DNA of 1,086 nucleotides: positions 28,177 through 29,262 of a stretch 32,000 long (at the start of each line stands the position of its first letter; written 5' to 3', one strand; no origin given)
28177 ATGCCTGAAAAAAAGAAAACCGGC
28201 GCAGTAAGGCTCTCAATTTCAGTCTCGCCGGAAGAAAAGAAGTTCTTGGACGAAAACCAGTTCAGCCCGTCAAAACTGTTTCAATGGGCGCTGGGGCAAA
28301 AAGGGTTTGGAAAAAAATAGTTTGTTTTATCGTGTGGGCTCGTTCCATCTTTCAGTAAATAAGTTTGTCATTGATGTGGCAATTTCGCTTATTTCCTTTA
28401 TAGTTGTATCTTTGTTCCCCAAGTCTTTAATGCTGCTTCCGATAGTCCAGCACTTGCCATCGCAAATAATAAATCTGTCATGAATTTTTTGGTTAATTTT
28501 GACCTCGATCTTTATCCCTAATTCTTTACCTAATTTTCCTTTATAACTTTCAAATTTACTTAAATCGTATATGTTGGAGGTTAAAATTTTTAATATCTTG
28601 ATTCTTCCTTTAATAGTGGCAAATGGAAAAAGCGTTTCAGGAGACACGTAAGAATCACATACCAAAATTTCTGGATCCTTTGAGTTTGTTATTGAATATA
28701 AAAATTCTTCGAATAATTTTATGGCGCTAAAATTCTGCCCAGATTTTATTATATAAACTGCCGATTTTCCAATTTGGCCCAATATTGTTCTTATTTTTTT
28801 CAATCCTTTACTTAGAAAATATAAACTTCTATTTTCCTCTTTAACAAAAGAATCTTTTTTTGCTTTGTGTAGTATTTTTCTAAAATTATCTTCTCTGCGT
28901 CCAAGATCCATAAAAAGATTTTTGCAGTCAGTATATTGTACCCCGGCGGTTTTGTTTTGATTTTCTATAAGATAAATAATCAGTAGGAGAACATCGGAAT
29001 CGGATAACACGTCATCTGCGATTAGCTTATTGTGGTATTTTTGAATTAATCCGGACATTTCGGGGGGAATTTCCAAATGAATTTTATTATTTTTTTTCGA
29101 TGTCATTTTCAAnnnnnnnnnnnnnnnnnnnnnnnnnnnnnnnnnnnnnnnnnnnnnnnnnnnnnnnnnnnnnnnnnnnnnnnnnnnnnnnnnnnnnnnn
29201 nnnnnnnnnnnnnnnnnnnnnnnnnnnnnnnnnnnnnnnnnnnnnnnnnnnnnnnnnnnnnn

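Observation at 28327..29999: AT-rich three-gene operon: three paralogous wHTH modules, the last fused to a PLD-fold 'DSY...HDRF' domain; candidate uncharacterised defence/conflict system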

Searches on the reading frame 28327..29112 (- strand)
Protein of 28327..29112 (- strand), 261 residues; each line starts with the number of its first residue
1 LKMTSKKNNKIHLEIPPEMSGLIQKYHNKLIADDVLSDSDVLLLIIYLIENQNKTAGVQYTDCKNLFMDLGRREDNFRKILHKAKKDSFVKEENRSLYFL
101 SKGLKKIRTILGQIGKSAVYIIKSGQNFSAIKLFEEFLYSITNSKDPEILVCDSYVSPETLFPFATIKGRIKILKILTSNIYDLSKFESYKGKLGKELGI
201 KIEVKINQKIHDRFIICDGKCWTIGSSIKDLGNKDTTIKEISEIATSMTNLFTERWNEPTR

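Call 3: search_protein_families(library=pfam, proteins=[window:28327-29112:-], max_evalue=1)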
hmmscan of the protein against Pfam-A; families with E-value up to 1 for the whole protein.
window:28327-29112:- (261 aa): 2 families
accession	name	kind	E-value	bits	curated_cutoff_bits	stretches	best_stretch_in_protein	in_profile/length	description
PF13091.12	PLDc_2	-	0.021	15.1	27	1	181-227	47-98/132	PLD-like domain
PF16565.11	MIT_C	-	0.062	13.7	25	1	186-224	69-105/142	Phospholipase D-like domain at C-terminus of MIT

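Call 4: search_protein_families(library=padloc, proteins=[window:28327-29112:-], max_evalue=1)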
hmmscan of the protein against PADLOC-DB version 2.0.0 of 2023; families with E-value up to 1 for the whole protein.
window:28327-29112:- (261 aa): 2 families
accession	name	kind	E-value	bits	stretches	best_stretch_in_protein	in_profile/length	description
PDLC04869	PDC-S05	-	3.7e-17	60.5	1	101-248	154-296/306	-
PDLC04879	PDC-S05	-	5e-15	53.7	1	109-248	149-280/285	-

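Call 5: search_protein_families(library=ncbifam, proteins=[window:28327-29112:-], max_evalue=1)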
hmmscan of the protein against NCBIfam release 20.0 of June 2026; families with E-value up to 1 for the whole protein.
window:28327-29112:- (261 aa): 1 family
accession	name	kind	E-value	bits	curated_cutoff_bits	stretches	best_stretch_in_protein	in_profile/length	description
NF040700.1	VPA1262_N_dom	domain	0.00029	19.7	80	1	186-237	398-455/478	VPA1262 family N-terminal domain-containing protein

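Call 10: find_homologous_proteins(query=window:28327-29112:-)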
Query window:28327-29112:- (261 aa): 140 proteins with E <= 0.001 among 1009 candidates; the best 120 are listed.
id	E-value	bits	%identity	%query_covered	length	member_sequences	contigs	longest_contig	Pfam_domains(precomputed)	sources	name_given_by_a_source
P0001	1.8e-154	530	100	93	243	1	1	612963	-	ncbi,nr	ncbi:MAG: hypothetical protein HY394_02895 [Candidatus Diapherotrites archaeon]|nr:hypothetical prot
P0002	2.2e-106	373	68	98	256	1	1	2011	-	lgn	-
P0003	6.0e-106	371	67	99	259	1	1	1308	-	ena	-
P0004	4.6e-102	359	63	98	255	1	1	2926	-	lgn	-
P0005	4.7e-101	355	66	98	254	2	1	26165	-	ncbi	ncbi:MAG: hypothetical protein V1802_01860 [Candidatus Aenigmatarchaeota archaeon]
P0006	5.1e-101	355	65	98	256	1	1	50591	-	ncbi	ncbi:MAG: hypothetical protein AB1668_00680 [Nanoarchaeota archaeon]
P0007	6.4e-101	355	65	98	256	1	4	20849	-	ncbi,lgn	-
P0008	9.9e-101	354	62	98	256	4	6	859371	-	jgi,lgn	jgi:hypothetical protein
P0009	4.5e-99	349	66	98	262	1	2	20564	-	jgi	jgi:hypothetical protein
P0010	6.7e-99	348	63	98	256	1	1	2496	-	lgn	-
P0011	2.0e-98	347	61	99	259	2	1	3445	-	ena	-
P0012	3.7e-98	346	61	98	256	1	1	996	-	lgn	-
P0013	7.3e-98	345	61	98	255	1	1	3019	-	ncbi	-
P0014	8.8e-98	345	61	97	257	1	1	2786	-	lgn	-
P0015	1.4e-97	344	61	98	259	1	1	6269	-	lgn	-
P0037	9.4e-90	318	58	97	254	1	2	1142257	-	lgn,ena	-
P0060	2.7e-84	301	56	99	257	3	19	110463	-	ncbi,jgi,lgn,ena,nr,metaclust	ncbi:hypothetical protein J4466_05580 [Candidatus Pacearchaeota archaeon]|nr:hypothetical protein [C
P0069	6.7e-83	296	56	92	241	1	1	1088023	-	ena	-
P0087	1.5e-78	282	53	93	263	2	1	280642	-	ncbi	-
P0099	4.6e-76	274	48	98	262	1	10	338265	-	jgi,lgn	jgi:hypothetical protein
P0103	1.4e-75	272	53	98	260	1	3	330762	-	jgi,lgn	jgi:hypothetical protein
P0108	1.3e-74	269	51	94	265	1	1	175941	-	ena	-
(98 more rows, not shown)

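Call 14: find_encoding_contigs(protein=P0008, flank=6000, max_places=4)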
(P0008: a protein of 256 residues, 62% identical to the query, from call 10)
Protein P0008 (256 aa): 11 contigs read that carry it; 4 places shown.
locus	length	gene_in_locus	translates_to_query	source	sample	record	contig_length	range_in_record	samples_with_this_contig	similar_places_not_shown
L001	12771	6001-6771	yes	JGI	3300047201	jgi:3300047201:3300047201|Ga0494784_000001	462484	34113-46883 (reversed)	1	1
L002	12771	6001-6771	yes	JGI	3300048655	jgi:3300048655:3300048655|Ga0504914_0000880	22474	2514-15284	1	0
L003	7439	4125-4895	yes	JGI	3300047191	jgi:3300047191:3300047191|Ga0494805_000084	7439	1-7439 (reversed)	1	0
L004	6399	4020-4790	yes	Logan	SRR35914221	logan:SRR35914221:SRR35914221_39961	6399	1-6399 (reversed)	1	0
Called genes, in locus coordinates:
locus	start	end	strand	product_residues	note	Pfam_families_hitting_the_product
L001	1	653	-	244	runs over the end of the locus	-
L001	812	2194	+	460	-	PF04851:ResIII, PF00270:DEAD, PF00271:Helicase_C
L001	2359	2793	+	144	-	PF01894:YjbQ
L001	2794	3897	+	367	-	PF04389:Peptidase_M28 (weak), PF01546:Peptidase_M20, PF05343:Peptidase_M42 (weak), PF07687:M20_dimer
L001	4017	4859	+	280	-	PF00892:EamA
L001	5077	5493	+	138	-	PF12802:MarR_2 (weak)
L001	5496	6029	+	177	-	-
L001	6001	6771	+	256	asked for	-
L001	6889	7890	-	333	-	PF00892:EamA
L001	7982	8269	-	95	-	-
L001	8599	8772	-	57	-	PF02201:SWIB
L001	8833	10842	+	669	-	-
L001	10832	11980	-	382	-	PF00438:S-AdoMet_synt_N, PF02772:S-AdoMet_synt_M, PF02773:S-AdoMet_synt_C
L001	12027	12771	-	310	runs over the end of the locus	PF08068:DKCLD, PF01509:TruB_N, PF21238:Pus10_C (weak), PF16198:TruB_C_2, PF01472:PUA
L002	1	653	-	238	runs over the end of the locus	PF00416:Ribosomal_S13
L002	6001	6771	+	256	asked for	-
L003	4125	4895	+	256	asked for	-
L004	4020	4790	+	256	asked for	-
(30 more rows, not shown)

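Call 15: find_encoding_contigs(protein=P0060, flank=6000, max_places=4)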
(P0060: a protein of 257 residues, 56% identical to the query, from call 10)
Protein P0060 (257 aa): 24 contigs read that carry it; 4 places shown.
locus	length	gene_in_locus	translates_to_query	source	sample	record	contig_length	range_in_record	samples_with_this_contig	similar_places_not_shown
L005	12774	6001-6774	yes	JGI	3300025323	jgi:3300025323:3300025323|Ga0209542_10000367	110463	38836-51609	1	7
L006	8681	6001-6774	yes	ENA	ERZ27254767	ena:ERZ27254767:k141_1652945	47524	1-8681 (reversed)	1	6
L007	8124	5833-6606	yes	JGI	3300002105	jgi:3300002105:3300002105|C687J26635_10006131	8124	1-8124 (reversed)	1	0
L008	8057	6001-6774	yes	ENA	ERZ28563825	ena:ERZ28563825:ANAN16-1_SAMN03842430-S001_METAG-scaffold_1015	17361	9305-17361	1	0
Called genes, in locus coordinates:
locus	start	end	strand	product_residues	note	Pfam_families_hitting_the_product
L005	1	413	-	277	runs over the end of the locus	PF01138:RNase_PH, PF03725:RNase_PH_C (weak)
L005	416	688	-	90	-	-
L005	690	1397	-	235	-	PF01138:RNase_PH, PF03725:RNase_PH_C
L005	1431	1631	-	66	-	-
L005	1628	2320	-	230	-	PF14382:ECR1_N (weak), PF07650:KH_2 (weak), PF00013:KH_1, PF15985:KH_6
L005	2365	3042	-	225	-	PF01172:SBDS_N, PF09377:SBDS_domain_II, PF20268:SBDS_C (weak)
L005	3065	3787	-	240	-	PF10584:Proteasome_A_N, PF00227:Proteasome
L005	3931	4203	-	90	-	-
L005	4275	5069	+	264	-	PF02673:BacA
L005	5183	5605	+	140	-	-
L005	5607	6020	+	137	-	-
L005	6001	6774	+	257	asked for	-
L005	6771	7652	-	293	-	PF13610:DDE_Tnp_IS240 (weak), PF13683:rve_3 (weak)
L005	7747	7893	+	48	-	-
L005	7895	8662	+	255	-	PF01555:N6_N4_Mtase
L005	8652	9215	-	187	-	PF18643:RE_BsaWI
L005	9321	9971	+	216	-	-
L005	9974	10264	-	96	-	-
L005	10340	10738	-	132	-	PF13470:PIN_3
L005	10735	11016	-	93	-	PF04014:MazE_antitoxin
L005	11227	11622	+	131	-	PF00293:NUDIX, PF14815:NUDIX_4 (weak)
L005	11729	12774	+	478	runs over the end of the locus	PF00215:OMPdecase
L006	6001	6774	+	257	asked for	-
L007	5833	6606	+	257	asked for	-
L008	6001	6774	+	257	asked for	-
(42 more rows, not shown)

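Call 22: find_related_loci(query=A2, collection=genome_contigs, flank=10000)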
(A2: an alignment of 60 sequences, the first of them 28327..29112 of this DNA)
Query A2 (261 aa) in genome_contigs; peptide patterns used: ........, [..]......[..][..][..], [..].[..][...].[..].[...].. (x = any residue, [..] = any of these).
164 stretches matched a pattern; 63 encode a relative of the query (tblastn E <= 1e-3); 63 distinct loci.
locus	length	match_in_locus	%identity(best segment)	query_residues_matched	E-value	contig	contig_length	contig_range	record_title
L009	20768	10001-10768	66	1-258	3e-110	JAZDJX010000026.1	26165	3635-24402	MAG: Candidatus Aenigmatarchaeota archaeon isolate MEGAHIT-group-0.506 k141_11072715, whole genome shotgun sequence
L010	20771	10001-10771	65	1-259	7e-110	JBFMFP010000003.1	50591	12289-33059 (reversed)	MAG: Nanoarchaeota archaeon isolate MAG274 MAG274_3, whole genome shotgun sequence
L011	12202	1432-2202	64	1-259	8e-110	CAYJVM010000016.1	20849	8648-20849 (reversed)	MAG TPA_asm: uncultured archaeon isolate ERP125453_co1_206 genome assembly, contig: NODE_2463_length_20849_cov_56.441089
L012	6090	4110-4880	58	1-260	2e-98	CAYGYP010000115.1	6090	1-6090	MAG TPA_asm: uncultured Candidatus Bathyarchaeia archaeon isolate ERP119294_co3_318 genome assembly, contig: NODE_13840_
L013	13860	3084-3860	59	1-258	7e-95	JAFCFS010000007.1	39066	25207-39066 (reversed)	Candidatus Woesearchaeota archaeon isolate Meg22_1618_Bin_98 Meg22_1618_Bin_98_scaffold_1518, whole genome shotgun seque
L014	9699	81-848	54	1-258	2e-89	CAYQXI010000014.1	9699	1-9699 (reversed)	MAG TPA_asm: uncultured Nitrosopumilales archaeon isolate binchicken_co25_132 genome assembly, contig: k141_149602, whol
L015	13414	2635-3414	56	1-258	1e-88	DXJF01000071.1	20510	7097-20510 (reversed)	MAG TPA_asm: Candidatus Heimdallarchaeota archaeon isolate CR1378_bin_8 k127_134174, whole genome shotgun sequence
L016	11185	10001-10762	57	2-258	3e-91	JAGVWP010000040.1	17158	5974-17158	Candidatus Pacearchaeota archaeon isolate RIFCSPHIGHO2_02_FULL_31_29 rifcsphigho2_02_scaffold_19469, whole genome shotgu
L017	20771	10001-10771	53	1-258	2e-87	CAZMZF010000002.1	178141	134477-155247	MAG TPA_asm: uncultured Ignavibacteria bacterium isolate binchicken_co376_191 genome assembly, contig: NODE_23_length_17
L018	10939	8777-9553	54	2-260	1e-86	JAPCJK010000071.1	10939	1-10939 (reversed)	MAG: Thaumarchaeota archaeon isolate SubAcS15-57 SubAcS15-57_71, whole genome shotgun sequence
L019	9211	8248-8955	54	19-259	1e-82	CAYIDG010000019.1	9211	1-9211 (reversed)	MAG TPA_asm: uncultured archaeon isolate ERP119705_co1_846 genome assembly, contig: NODE_10866_length_9211_cov_4.885976,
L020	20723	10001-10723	49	16-258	1e-82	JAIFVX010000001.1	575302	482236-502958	MAG: Candidatus Pacearchaeota archaeon isolate viral-cat_41_18 PAFVLPS_2018_scaffold_13, whole genome shotgun sequence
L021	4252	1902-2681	46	1-261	6e-82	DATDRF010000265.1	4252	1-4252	MAG TPA_asm: Bacteroidota bacterium isolate SMAG_U7970 k141_1522251, whole genome shotgun sequence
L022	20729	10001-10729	49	13-258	3e-80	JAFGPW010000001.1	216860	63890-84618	MAG: Candidatus Woesearchaeota archaeon isolate Zod_Metabat.712 k87_556085, whole genome shotgun sequence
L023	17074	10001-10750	51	9-260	1e-78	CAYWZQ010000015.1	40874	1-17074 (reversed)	MAG TPA_asm: uncultured Nitrososphaerota archaeon isolate SRP141552_co1_135 genome assembly, contig: NODE_327_length_408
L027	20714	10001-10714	48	19-258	3e-71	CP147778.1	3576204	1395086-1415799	MAG: Candidatus Freyarchaeota archaeon SRVP19_Freyarchaeia-1 chromosome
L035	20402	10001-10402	33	111-251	2e-9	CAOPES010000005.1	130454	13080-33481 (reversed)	MAG TPA_asm: uncultured Clostridia bacterium isolate MGBC161913 genome assembly, contig: MGBC161913.5, whole genome shot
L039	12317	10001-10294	30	136-237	7e-8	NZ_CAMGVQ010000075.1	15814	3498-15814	MAG: uncultured Fibrobacter sp. isolate SRR11551376_bin.56_metaWRAP_v1.3_MAG ERZ11474002.2127, whole genome shotgun sequ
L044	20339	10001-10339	35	125-238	2e-7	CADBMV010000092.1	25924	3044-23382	MAG: uncultured Erysipelotrichaceae bacterium isolate RUG14118 genome assembly, contig: RUG14118_asm_92, whole genome sh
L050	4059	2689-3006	32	121-234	1e-6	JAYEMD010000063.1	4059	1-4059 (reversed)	MAG: Campylobacterota bacterium isolate MAG090 MAG090_63, whole genome shotgun sequence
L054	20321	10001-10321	33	121-234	3e-6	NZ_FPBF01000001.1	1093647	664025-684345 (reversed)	Algoriphagus locisalis strain DSM 23445, whole genome shotgun sequence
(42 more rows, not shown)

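Call 29: search_protein_families(library=padloc, proteins=[L035:9473-10405:+, L054:9497-10393:+, L039:9404-10348:+, L050:2140-3066:+, L044:9464-10414:+, L017:9989-10780:+, L027:9953-10717:+], max_evalue=0.01)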
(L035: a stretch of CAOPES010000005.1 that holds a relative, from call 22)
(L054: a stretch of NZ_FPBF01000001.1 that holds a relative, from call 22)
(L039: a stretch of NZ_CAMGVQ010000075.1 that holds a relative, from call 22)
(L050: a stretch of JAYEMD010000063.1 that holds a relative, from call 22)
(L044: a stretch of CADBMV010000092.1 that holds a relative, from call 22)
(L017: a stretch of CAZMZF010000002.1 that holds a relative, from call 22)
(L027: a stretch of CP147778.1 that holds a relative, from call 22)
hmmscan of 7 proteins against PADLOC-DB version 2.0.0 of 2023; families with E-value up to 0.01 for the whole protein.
L035:9473-10405:+ (310 aa): 4 families
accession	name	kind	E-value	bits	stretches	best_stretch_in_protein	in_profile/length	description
PDLC04869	PDC-S05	-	6.5e-119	394.7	1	15-309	8-298/306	-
PDLC04856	PDC-S05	-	3.5e-53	177.9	1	16-180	4-163/177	-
PDLC04879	PDC-S05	-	9.6e-43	144.7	1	139-300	115-275/285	-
PDLC04849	PDC-S05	-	6e-35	118.6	1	17-164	3-142/183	-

L054:9497-10393:+ (298 aa): 4 families
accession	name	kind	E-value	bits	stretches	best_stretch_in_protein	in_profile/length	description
PDLC04869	PDC-S05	-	2.8e-114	379.4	1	11-287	12-292/306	-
PDLC04856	PDC-S05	-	1.2e-54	182.7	1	8-160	3-160/177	-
PDLC04879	PDC-S05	-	1.2e-52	177.2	1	132-290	121-281/285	-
PDLC04849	PDC-S05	-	1.5e-38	130.4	1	14-155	8-147/183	-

L039:9404-10348:+ (314 aa): 38 families (the best 25 are shown)
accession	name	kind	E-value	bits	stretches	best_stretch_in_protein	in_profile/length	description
PDLC04879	PDC-S05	-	6.1e-111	368.4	1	19-313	5-284/285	-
PDLC04965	PDC-S23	-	9.3e-46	154.7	1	20-157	6-150/327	-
PDLC04854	PDC-S05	-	5.9e-44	148.2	1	19-161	4-153/212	-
PDLC04858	PDC-S05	-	7.6e-43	143.6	1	19-139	5-128/138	-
PDLC04963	PDC-S23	-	4.2e-42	142.7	1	20-171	3-154/312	-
PDLC04964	PDC-S23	-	5.1e-42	142.2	1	21-142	6-133/331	-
PDLC04872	PDC-S05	-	3.2e-41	138.6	1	20-143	6-135/152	-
PDLC04870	PDC-S05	-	6.7e-39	131.5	1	19-142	9-135/214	-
PDLC04853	PDC-S05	-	1.2e-38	131.1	1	19-137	6-130/336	-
PDLC04843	PDC-S05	-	2.2e-38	130.3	1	19-134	6-124/330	-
PDLC04876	PDC-S05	-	2.8e-38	129.4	1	17-162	6-151/174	-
PDLC04852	PDC-S05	-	5.2e-38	128.8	1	15-137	7-135/346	-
PDLC04851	PDC-S05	-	1.4e-37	127.5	1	15-146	6-143/342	-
PDLC04874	PDC-S05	-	4.3e-37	125.2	1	20-136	7-125/165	-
PDLC04869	PDC-S05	-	2.2e-36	123.6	1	129-311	121-298/306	-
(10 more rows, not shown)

L050:2140-3066:+ (308 aa): 5 families
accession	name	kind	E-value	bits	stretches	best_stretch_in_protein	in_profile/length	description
PDLC04869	PDC-S05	-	1e-120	400.6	1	4-306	9-299/306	-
PDLC04856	PDC-S05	-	1.1e-54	182.9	1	1-179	1-164/177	-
PDLC04879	PDC-S05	-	7.3e-53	177.9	1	134-307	112-284/285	-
PDLC04849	PDC-S05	-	4.7e-34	115.7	1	6-156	4-139/183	-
PDLC03828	ZacA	-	0.0012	16.5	1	35-90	165-219/396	-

L044:9464-10414:+ (316 aa): 4 families
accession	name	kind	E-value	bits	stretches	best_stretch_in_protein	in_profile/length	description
PDLC04869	PDC-S05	-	2.1e-99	330.6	1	4-309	8-301/306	-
PDLC04856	PDC-S05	-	1.9e-45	152.8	1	6-138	5-138/177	-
PDLC04849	PDC-S05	-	4e-31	106.1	1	7-131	4-129/183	-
PDLC04879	PDC-S05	-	4.7e-22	76.8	1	144-299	124-277/285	-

L017:9989-10780:+ (263 aa): 2 families
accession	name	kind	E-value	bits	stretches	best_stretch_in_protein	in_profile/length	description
PDLC04869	PDC-S05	-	2.5e-16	57.7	1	68-247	118-290/306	-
PDLC04879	PDC-S05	-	6.4e-15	53.4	1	122-247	157-276/285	-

L027:9953-10717:+ (254 aa): 2 families
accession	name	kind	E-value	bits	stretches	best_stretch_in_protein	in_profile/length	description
PDLC04879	PDC-S05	-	1.3e-14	52.3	1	114-240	156-276/285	-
PDLC04869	PDC-S05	-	7e-14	49.7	1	91-241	146-291/306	-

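Call 30: search_protein_families(library=pfam, proteins=[L035:9473-10405:+, L054:9497-10393:+, L039:9404-10348:+, L050:2140-3066:+, L044:9464-10414:+, L017:9989-10780:+, L027:9953-10717:+], max_evalue=0.1)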
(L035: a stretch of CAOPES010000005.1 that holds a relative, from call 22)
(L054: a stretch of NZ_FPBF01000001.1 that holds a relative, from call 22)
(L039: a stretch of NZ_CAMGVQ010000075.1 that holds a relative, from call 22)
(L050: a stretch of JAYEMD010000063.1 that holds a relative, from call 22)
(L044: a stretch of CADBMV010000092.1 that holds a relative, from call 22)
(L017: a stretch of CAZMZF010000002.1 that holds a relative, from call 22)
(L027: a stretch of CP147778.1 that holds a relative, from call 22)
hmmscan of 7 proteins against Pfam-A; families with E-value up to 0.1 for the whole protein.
L035:9473-10405:+ (310 aa): 4 families
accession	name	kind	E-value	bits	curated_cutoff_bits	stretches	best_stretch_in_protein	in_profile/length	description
PF10543.14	ORF6N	-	1.8e-33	115.1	27.8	1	27-115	2-85/86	ORF6N domain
PF03312.20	DUF272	-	0.018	15.8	25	1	69-169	12-106/124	Protein of unknown function (DUF272)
PF04748.18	Polysacc_deac_2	-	0.05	13.1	27.5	0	135-220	76-156/212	Divergent polysaccharide deacetylase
PF09669.15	Phage_pRha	-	0.088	13.8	29.9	1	42-138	6-91/91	Phage regulatory protein Rha (Phage_pRha)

L054:9497-10393:+ (298 aa): 2 families
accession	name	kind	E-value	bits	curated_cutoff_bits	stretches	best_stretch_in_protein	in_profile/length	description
PF10543.14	ORF6N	-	2.6e-29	101.8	27.8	1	20-103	3-86/86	ORF6N domain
PF09669.15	Phage_pRha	-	0.0018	19.2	29.9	1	33-125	5-91/91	Phage regulatory protein Rha (Phage_pRha)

L039:9404-10348:+ (314 aa): 1 family
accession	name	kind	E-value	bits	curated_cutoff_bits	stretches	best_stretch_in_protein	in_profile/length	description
PF13310.11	Virulence_RhuM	-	2.4e-18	66.8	33.7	1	79-137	10-67/252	Virulence protein RhuM family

L050:2140-3066:+ (308 aa): 3 families
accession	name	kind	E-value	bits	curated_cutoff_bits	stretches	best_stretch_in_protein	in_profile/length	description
PF10543.14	ORF6N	-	2.1e-33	114.9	27.8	1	15-114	2-86/86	ORF6N domain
PF19584.4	MCAfunc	-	0.00059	20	35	1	74-165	51-134/143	MCAfunc domain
PF09669.15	Phage_pRha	-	0.0072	17.3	29.9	1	87-135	42-90/91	Phage regulatory protein Rha (Phage_pRha)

L044:9464-10414:+ (316 aa): 3 families
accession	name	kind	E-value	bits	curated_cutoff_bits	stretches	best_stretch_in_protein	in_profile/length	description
PF10543.14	ORF6N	-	1.1e-35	122.2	27.8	1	16-99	2-86/86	ORF6N domain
PF13483.12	Lactamase_B_3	-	0.005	17.3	24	1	202-262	19-58/160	Beta-lactamase superfamily domain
PF09669.15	Phage_pRha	-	0.018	16.1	29.9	1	44-120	15-90/91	Phage regulatory protein Rha (Phage_pRha)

L017:9989-10780:+ (263 aa): 0 families

L027:9953-10717:+ (254 aa): 2 families
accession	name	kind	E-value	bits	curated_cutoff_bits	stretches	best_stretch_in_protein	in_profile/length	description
PF16565.11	MIT_C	-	0.021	15.2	25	0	131-220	7-105/142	Phospholipase D-like domain at C-terminus of MIT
PF08246.17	Inhibitor_I29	-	0.071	13.9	24.4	0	183-218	1-30/59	Cathepsin propeptide inhibitor domain (I29)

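Call 39: predict_structure(alignment_id=A2)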
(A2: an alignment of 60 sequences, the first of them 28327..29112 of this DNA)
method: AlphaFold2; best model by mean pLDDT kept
length: 261 residues; sequences in the alignment: 60
mean_pLDDT: 86.8   pTM: 0.55
mean pLDDT of the five models: 86.8, 86.5, 85.5, 85.4, 84.8
residues with pLDDT >= 90: 142; 70-90: 97; 50-70: 12; < 50: 10
segments of 3 or more residues with pLDDT < 50: 1-9
pLDDT, mean of each block of 10 residues (from residue 1): 39 74 84 92 95 92 94 94 97 96 88 64 77 89 80 94 89 94 94 89 92 91 91 86 89 92 64
secondary structure, 60 per line:
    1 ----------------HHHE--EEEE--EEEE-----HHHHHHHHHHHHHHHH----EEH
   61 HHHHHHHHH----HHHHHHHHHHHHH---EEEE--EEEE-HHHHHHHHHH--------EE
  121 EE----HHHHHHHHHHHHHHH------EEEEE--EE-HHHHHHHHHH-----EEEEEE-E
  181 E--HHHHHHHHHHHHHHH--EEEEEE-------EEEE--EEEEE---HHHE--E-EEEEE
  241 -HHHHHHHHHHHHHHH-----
elements in order: E23-26 E29-32 H38-53 H60-69 H74-86 E90-93 E96-99 H101-110 E119-122 H127-141 E148-152 H158-167 E173-178 H184-198 E201-206 E214-217 E220-224 E236-240 H242-256
